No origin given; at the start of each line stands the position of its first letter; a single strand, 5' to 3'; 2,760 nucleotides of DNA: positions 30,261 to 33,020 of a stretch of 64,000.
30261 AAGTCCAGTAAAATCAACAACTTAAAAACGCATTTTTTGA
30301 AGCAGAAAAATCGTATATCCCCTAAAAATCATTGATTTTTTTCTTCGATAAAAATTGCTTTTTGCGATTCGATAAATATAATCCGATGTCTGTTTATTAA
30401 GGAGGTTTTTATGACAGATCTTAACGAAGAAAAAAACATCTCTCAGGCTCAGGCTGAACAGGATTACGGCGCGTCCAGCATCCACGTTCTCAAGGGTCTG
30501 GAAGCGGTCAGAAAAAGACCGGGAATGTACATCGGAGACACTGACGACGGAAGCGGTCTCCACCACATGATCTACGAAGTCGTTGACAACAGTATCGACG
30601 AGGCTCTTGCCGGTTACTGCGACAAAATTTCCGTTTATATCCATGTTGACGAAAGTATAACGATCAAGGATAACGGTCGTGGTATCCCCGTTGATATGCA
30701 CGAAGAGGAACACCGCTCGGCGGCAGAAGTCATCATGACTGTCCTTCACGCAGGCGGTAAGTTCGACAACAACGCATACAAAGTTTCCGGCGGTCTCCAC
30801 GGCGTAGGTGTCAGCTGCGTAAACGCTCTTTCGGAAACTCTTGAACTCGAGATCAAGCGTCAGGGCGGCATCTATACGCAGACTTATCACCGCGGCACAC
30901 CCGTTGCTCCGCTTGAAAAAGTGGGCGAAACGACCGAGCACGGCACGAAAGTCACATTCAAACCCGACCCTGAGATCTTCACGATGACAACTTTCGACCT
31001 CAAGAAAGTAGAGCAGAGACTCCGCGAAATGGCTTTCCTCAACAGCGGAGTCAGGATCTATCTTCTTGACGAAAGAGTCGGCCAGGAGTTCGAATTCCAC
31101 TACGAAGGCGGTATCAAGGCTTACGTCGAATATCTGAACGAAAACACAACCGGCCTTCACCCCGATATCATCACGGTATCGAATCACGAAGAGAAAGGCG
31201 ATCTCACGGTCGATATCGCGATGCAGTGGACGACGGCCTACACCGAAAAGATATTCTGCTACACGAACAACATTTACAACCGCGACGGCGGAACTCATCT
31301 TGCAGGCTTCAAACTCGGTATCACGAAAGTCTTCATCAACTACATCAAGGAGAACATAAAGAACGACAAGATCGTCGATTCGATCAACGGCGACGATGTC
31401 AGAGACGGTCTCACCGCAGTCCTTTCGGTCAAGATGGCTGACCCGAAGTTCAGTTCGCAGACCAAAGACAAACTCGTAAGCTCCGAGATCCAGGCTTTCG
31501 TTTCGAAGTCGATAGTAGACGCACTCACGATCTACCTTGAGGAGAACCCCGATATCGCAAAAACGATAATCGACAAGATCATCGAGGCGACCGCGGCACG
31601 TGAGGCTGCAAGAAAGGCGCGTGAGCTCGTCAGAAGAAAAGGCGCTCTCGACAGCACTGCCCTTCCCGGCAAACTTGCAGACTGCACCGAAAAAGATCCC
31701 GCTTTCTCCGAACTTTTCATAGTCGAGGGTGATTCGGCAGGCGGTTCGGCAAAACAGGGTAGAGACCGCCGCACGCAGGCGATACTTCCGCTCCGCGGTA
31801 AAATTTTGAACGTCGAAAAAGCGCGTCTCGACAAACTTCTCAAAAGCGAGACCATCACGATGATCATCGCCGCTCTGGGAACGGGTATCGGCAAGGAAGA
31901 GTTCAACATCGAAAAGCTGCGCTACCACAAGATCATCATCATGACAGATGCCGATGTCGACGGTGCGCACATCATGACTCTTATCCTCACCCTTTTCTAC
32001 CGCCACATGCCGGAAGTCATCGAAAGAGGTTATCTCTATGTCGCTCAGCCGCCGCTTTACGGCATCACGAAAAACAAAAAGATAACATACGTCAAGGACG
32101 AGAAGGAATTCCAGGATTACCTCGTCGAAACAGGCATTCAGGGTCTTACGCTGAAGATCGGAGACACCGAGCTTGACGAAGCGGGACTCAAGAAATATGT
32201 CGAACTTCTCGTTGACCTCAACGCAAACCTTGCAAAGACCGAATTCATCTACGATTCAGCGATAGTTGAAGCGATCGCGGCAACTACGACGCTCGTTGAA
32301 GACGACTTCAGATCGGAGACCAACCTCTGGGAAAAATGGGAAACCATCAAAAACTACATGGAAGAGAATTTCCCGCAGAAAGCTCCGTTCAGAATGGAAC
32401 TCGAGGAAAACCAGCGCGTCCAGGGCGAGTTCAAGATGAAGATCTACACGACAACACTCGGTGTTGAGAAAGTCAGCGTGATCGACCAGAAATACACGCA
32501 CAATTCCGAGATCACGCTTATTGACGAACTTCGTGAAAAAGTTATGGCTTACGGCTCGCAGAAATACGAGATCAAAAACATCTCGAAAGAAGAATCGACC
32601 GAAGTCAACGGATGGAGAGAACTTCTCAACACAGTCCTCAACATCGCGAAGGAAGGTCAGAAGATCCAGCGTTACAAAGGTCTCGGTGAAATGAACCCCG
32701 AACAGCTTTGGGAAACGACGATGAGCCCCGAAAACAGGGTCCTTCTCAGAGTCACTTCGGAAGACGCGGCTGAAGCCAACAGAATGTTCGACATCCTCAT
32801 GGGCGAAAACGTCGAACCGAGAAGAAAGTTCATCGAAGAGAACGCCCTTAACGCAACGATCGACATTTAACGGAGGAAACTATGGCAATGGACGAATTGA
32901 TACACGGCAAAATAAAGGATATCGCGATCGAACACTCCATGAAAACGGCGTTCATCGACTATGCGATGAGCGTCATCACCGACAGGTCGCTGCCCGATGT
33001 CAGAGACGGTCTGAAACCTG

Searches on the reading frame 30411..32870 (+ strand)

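Call 65: search_protein_families(library=pfam, proteins=[window:30411-32870:+], max_evalue=0.00001)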
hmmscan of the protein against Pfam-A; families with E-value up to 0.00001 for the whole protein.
window:30411-32870:+ (819 aa): 5 families
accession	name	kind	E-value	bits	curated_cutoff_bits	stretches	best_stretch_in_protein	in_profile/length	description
PF00204.31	DNA_gyraseB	-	4e-55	186.4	27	1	234-405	1-172/173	DNA gyrase B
PF00986.26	DNA_gyraseB_C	-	5.5e-31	107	29.8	1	748-809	2-63/63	DNA gyrase B subunit, carboxyl terminus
PF01751.28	Toprim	-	7e-19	68.2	23.1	1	434-545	1-94/96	Toprim domain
PF02518.31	HATPase_c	-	2.2e-17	63.9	26.4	1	46-187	2-109/111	Histidine kinase-, DNA gyrase B-, and HSP90-like ATPase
PF18053.6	GyrB_insert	-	4.1e-07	30.5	26.1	1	584-711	8-134/167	DNA gyrase B subunit insert domain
